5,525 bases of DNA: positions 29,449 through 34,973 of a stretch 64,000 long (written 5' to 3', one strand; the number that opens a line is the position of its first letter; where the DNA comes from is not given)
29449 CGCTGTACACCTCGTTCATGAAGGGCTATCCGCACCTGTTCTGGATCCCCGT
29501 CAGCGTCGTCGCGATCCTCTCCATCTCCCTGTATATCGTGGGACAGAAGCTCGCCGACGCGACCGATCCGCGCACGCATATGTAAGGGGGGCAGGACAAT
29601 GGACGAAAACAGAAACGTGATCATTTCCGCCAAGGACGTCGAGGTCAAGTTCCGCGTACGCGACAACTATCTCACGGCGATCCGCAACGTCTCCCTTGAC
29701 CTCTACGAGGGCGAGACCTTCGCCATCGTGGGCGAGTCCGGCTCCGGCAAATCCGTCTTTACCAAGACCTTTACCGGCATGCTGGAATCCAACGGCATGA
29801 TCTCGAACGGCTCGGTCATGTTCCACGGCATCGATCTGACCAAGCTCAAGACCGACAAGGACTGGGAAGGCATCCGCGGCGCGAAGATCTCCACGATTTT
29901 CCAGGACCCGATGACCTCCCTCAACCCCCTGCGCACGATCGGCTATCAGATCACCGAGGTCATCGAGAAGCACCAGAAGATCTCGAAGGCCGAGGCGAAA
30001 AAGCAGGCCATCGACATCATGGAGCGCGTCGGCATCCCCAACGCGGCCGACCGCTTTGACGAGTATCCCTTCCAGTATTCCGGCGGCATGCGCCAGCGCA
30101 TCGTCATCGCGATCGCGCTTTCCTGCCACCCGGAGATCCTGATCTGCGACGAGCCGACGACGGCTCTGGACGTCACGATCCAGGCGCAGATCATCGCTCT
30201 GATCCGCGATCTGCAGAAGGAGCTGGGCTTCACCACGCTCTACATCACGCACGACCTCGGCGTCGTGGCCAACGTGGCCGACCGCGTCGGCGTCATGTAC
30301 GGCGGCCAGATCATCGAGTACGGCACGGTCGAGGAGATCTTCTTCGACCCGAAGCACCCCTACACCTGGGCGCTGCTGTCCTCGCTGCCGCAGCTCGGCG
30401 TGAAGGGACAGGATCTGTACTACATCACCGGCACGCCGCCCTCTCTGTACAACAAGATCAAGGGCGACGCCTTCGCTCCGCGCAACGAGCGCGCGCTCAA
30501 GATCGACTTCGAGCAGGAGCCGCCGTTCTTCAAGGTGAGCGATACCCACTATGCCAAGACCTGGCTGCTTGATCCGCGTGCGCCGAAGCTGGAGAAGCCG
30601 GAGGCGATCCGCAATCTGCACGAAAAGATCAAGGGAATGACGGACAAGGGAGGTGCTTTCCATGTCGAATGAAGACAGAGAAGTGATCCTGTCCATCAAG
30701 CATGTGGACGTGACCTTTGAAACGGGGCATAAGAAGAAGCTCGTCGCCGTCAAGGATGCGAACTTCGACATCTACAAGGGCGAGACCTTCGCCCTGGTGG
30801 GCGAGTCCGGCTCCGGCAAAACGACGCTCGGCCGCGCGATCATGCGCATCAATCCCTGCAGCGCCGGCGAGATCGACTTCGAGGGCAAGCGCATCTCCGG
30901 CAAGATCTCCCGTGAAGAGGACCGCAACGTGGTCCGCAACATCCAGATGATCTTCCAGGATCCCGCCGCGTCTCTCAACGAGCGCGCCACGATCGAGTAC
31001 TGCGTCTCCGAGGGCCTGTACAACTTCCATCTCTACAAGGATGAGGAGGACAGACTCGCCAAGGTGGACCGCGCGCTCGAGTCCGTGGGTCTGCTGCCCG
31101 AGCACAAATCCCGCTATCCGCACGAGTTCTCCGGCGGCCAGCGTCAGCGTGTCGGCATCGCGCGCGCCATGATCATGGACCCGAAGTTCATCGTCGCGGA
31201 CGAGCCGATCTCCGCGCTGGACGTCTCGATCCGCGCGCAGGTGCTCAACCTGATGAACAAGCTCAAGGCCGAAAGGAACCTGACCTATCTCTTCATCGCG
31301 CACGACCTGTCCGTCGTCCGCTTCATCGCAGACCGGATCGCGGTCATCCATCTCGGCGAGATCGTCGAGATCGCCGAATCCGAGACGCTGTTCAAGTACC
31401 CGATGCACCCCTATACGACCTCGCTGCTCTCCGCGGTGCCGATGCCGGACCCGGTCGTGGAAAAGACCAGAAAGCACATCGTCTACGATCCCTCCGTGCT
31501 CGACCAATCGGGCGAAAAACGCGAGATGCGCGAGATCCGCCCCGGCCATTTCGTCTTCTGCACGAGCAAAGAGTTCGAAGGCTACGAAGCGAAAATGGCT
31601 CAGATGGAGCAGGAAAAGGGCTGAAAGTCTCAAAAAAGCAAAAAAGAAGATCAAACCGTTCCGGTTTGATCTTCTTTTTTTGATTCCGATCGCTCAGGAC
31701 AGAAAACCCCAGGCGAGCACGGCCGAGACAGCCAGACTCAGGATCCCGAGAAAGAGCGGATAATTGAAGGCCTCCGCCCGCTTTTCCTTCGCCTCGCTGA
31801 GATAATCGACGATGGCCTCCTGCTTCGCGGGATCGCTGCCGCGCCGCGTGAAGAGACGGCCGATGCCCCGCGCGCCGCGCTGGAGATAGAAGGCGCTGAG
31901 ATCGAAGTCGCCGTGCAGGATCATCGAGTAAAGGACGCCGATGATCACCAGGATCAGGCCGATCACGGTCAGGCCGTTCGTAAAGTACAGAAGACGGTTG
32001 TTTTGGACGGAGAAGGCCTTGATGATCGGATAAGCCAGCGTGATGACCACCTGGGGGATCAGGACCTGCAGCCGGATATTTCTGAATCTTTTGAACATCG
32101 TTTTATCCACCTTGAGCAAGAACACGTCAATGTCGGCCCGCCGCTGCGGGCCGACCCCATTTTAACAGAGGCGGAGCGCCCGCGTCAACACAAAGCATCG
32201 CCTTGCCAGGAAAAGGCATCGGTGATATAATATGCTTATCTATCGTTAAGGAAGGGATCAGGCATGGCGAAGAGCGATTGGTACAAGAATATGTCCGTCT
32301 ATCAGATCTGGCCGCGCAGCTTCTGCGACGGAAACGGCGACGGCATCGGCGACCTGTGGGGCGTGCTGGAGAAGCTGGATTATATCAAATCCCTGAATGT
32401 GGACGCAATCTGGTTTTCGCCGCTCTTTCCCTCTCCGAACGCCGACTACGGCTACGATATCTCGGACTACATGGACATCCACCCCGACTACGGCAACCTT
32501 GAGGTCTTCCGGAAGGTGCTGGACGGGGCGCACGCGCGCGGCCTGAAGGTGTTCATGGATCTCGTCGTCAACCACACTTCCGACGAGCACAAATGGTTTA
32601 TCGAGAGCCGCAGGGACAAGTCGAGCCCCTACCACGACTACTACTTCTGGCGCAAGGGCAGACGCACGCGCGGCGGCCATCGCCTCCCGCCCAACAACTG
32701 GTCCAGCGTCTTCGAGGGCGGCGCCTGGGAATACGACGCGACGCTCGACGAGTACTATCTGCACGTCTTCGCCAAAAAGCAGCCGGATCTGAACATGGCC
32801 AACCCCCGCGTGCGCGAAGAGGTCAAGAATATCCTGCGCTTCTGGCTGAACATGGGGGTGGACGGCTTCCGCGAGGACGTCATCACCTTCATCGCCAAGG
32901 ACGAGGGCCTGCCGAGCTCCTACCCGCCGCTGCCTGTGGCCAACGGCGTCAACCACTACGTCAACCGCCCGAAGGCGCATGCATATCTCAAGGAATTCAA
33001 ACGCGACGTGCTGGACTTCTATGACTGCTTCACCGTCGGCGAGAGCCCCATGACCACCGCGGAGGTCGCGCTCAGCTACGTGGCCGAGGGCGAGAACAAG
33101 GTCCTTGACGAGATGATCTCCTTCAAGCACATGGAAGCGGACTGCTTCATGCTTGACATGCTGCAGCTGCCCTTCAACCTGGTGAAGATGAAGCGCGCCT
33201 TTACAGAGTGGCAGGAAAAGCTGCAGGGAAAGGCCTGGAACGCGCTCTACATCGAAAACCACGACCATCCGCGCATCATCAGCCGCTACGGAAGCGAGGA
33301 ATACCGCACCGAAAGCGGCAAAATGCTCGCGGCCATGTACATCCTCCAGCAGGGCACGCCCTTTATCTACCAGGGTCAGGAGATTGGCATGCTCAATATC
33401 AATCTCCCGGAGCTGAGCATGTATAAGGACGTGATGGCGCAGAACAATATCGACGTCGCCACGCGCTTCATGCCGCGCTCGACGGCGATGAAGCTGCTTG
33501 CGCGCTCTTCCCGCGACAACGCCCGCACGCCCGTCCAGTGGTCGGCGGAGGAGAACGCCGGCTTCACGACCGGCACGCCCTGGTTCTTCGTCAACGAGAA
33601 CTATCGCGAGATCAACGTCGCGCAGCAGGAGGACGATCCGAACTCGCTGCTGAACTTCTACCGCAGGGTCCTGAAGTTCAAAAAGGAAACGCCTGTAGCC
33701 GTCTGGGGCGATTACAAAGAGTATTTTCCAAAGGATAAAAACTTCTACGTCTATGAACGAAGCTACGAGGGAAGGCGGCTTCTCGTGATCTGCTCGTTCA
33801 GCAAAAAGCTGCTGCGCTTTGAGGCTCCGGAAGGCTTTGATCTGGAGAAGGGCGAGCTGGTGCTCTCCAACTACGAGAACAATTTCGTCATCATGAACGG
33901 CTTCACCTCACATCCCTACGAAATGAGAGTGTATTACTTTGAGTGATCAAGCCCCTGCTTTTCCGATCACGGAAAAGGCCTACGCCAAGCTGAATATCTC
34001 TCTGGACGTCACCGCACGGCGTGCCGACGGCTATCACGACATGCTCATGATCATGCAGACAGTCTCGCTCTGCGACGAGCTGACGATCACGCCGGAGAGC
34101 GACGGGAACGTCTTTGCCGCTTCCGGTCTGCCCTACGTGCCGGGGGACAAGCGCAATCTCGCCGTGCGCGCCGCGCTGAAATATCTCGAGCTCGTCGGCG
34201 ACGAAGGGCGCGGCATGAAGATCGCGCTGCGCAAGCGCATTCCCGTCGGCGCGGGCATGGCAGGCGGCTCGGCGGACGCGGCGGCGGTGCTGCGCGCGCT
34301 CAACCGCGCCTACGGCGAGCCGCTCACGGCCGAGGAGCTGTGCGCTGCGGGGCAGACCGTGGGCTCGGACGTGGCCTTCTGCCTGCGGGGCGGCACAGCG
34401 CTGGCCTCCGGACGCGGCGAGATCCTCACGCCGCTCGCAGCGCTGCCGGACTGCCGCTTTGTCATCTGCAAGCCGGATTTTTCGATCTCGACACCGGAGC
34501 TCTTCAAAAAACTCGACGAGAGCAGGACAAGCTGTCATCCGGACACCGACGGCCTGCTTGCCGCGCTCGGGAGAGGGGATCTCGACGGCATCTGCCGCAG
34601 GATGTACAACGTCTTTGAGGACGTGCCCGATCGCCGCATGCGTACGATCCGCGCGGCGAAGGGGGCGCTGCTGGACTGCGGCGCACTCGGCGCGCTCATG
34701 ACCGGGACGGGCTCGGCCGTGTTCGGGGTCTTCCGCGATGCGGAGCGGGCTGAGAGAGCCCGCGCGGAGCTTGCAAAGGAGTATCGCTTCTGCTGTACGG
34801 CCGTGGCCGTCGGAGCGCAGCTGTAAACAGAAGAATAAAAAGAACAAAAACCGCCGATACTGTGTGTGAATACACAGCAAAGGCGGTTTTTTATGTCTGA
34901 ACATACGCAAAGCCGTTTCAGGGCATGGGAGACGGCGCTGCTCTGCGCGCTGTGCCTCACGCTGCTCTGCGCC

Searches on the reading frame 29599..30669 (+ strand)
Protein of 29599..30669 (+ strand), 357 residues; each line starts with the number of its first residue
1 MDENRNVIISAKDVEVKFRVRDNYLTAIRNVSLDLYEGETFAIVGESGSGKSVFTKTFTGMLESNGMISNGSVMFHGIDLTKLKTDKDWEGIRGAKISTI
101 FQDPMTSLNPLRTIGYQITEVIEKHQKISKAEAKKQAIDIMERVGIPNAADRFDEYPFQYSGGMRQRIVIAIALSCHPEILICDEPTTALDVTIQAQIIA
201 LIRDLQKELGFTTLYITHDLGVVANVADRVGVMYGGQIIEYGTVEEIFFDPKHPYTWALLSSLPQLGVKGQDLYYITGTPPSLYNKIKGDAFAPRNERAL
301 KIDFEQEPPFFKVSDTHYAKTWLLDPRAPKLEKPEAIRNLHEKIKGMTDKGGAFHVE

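Call 18: search_protein_families(library=pfam, proteins=[window:29599-30669:+], max_evalue=0.0001)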
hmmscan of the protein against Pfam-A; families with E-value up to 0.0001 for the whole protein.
window:29599-30669:+ (357 aa): 3 families
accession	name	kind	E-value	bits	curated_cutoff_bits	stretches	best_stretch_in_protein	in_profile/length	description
PF00005.33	ABC_tran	-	3.7e-30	105.7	25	1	29-188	2-137/137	ABC transporter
PF08352.17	oligo_HPY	-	8.8e-12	45.7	27.1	1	239-299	1-61/65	Oligopeptide/dipeptide transporter, C-terminal region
PF13304.12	AAA_21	-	3.8e-06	27.6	27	0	154-223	232-303/304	AAA domain, putative AbiEii toxin, Type IV TA system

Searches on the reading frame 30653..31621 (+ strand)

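Call 17: search_protein_families(library=pfam, proteins=[window:30653-31621:+], max_evalue=0.0001)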
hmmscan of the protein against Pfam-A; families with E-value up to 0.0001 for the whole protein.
window:30653-31621:+ (323 aa): 3 families
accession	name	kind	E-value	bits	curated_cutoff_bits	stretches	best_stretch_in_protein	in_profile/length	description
PF00005.33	ABC_tran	-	3e-30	106.1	25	1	33-186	1-136/137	ABC transporter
PF08352.17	oligo_HPY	-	3.5e-07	31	27.1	1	238-275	1-40/65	Oligopeptide/dipeptide transporter, C-terminal region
PF02463.25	SMC_N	-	1.3e-05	25.2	40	1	45-223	26-203/220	RecF/RecN/SMC N terminal domain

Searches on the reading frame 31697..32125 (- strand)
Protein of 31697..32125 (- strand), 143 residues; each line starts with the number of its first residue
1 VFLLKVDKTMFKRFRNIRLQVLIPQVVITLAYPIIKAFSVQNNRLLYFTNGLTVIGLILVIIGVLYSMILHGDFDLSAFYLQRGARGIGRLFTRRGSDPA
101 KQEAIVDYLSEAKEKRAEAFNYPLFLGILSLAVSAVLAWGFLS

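Call 17: search_protein_families(library=pfam, proteins=[window:31697-32125:-], max_evalue=0.0001)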
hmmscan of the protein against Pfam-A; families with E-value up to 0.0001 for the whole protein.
window:31697-32125:- (143 aa): 1 family
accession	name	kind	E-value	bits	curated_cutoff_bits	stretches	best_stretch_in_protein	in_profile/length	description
PF13038.11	DUF3899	-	2.5e-05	25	23.4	1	50-137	2-86/88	Domain of unknown function (DUF3899)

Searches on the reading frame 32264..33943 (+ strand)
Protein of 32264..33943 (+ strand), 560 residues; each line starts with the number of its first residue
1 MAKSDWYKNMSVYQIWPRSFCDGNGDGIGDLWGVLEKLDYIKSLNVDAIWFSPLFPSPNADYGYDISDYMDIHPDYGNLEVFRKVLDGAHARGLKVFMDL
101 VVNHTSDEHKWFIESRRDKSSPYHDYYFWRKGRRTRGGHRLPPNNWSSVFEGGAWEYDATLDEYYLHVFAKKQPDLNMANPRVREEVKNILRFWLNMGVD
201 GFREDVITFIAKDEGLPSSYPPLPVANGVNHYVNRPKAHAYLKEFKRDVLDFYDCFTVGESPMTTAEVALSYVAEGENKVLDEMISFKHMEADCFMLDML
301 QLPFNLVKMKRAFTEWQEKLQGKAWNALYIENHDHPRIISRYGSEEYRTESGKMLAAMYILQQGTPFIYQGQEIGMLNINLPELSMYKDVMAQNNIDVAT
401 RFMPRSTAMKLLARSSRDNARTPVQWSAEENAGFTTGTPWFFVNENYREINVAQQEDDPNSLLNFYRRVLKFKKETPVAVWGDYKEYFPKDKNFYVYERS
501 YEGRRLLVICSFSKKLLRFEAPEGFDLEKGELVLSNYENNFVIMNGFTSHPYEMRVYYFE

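Call 17: search_protein_families(library=pfam, proteins=[window:32264-33943:+], max_evalue=0.0001)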
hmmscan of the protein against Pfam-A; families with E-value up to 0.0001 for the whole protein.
window:32264-33943:+ (560 aa): 1 family
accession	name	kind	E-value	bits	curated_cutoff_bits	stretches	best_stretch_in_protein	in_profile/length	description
PF00128.31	Alpha-amylase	-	4e-145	484.9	22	1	14-481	1-445/446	Alpha amylase, catalytic domain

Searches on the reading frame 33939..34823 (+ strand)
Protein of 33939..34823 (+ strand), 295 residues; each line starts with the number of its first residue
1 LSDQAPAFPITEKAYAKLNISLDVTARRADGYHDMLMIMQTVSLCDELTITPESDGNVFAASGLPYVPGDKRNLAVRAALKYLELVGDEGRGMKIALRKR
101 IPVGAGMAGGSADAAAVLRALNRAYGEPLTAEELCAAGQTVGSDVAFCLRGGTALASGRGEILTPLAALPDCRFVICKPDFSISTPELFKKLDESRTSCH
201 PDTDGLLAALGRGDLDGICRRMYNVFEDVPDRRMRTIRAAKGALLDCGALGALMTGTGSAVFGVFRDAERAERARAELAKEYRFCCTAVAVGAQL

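Call 17: search_protein_families(library=pfam, proteins=[window:33939-34823:+], max_evalue=0.0001)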
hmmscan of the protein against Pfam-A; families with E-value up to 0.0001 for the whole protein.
window:33939-34823:+ (295 aa): 2 families
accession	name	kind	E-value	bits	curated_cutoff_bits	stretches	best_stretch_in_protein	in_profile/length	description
PF00288.32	GHMP_kinases_N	-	3.9e-18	65.9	22.3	1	73-152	1-87/87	GHMP kinases N terminal domain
PF08544.19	GHMP_kinases_C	-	1.4e-12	48.3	21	1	207-282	2-83/85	GHMP kinases C terminal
